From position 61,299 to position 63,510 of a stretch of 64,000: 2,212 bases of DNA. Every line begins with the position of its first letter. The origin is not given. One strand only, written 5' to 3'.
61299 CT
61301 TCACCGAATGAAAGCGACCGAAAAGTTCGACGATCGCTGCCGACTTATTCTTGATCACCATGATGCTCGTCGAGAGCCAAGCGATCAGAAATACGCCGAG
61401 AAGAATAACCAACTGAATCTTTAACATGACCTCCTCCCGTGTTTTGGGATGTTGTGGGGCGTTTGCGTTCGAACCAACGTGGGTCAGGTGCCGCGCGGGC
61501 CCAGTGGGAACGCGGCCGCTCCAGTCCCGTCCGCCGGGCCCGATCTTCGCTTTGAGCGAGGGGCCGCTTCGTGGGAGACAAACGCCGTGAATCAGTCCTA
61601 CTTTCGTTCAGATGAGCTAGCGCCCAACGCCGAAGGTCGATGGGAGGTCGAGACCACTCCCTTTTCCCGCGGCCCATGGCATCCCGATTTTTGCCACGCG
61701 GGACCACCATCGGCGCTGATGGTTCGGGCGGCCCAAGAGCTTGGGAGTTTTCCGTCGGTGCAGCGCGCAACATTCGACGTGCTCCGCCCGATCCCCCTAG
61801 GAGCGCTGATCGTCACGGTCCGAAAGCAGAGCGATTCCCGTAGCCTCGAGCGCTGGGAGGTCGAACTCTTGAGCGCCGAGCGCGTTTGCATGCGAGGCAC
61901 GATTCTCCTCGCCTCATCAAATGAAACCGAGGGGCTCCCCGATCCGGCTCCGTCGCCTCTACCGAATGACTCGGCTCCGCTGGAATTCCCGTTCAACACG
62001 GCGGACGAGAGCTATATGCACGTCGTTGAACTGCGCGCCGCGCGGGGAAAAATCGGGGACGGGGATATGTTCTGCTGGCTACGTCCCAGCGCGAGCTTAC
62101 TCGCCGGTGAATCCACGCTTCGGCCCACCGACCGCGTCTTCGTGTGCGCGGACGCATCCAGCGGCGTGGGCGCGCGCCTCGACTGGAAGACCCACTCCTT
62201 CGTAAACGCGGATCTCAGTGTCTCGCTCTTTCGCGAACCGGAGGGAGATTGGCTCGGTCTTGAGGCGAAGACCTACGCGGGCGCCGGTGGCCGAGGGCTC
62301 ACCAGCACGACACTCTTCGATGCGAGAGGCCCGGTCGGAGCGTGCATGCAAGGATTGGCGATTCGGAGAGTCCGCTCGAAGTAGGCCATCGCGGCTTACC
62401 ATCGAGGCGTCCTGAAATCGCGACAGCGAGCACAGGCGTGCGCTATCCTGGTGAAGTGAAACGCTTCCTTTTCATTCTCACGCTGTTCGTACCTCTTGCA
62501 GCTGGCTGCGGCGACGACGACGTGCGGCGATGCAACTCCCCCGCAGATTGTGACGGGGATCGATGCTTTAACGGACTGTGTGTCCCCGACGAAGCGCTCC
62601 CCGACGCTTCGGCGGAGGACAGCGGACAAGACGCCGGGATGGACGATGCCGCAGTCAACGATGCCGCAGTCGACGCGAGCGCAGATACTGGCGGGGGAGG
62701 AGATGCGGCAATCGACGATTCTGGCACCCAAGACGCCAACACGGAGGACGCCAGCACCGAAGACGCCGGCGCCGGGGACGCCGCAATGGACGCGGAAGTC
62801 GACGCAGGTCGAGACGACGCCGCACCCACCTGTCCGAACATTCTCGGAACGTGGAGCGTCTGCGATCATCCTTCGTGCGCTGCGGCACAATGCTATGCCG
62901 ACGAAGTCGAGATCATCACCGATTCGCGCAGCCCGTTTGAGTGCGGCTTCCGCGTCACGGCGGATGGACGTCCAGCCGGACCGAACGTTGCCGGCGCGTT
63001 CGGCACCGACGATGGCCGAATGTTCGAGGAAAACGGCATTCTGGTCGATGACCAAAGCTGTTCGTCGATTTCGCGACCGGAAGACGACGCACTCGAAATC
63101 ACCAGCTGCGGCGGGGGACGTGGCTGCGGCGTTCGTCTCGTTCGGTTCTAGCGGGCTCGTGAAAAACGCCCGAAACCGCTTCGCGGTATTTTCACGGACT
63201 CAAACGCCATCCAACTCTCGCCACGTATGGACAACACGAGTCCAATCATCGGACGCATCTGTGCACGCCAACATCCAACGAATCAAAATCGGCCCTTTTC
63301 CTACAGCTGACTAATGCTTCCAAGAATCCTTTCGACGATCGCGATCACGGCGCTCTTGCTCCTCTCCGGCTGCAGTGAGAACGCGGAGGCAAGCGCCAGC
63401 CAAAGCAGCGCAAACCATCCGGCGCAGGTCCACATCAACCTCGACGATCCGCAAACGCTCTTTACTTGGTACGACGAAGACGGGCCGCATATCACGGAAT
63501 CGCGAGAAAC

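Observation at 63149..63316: MITE-like copy 3 splits a former TAATG stop/start overlap between an acidic lipoprotein gene and a glutaredoxin-like lipoprotein gene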

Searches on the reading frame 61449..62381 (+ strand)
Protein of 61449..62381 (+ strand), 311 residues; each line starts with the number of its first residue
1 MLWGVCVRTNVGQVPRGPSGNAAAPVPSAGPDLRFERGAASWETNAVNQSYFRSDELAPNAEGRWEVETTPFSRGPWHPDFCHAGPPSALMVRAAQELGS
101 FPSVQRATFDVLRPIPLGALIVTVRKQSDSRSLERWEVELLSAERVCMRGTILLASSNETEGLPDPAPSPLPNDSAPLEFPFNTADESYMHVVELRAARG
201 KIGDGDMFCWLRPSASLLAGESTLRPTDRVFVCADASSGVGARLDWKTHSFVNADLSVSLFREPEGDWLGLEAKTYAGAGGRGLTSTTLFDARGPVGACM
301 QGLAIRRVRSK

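Call 12: search_protein_families(library=pfam, proteins=[window:61449-62381:+], max_evalue=0.01)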
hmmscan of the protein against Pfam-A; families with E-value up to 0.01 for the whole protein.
window:61449-62381:+ (311 aa): 2 families
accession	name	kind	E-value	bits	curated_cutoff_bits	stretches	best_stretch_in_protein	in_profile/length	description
PF20789.3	4HBT_3C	-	9.2e-17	62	24.1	1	173-302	2-137/140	Acyl-CoA thioesterase C-terminal domain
PF13622.12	4HBT_3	-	1.1e-12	48.4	24.3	1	74-153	2-81/83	Acyl-CoA thioesterase N-terminal domain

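Call 13: search_protein_families(library=ncbifam, proteins=[window:61449-62381:+], max_evalue=0.01)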
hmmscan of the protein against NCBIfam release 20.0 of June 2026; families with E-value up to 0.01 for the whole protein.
window:61449-62381:+ (311 aa): 0 families

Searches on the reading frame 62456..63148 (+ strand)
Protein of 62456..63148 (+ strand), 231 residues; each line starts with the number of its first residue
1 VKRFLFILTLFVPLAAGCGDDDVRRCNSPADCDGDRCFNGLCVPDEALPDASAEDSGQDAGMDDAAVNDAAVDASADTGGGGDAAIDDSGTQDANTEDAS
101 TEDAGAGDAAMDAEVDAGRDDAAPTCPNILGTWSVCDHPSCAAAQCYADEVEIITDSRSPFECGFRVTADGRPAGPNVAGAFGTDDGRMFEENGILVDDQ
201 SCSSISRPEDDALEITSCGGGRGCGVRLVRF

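Call 12: search_protein_families(library=pfam, proteins=[window:62456-63148:+], max_evalue=0.01)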
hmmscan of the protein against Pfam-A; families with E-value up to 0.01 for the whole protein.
window:62456-63148:+ (231 aa): 0 families

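Call 13: search_protein_families(library=ncbifam, proteins=[window:62456-63148:+], max_evalue=0.01)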
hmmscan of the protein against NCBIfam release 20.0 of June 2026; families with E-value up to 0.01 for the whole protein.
window:62456-63148:+ (231 aa): 0 families

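Call 24: find_homologous_proteins(query=window:62456-63148:+)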
Query window:62456-63148:+ (231 aa): 1 proteins with E <= 0.001 among 1839 candidates.
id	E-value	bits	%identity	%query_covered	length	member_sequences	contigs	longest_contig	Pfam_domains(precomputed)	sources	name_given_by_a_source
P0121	6.6e-145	499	99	100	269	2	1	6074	-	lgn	-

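Call 25: find_encoding_contigs(protein=P0121, flank=6000, max_places=6)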
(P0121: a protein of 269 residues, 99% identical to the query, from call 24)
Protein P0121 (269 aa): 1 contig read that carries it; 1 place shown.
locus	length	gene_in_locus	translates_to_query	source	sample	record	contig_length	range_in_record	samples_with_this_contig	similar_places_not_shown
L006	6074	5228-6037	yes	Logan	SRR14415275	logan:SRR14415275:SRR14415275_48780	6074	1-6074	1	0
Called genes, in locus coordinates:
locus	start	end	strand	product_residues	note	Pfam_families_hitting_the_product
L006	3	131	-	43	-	?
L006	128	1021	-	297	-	PF03130:HEAT_PBS (faint), PF13646:HEAT_2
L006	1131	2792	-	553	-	PF00916:Sulfate_transp, PF01740:STAS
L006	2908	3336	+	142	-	-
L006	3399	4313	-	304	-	PF01145:Band_7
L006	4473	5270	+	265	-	PF13622:4HBT_3, PF20789:4HBT_3C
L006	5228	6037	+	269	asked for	-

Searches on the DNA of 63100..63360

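Call 89: search_rna_families(source=window, start=63100, end=63360, threshold=evalue, max_evalue=1)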
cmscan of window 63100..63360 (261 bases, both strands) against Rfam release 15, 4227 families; matches with E-value up to 1: 0.
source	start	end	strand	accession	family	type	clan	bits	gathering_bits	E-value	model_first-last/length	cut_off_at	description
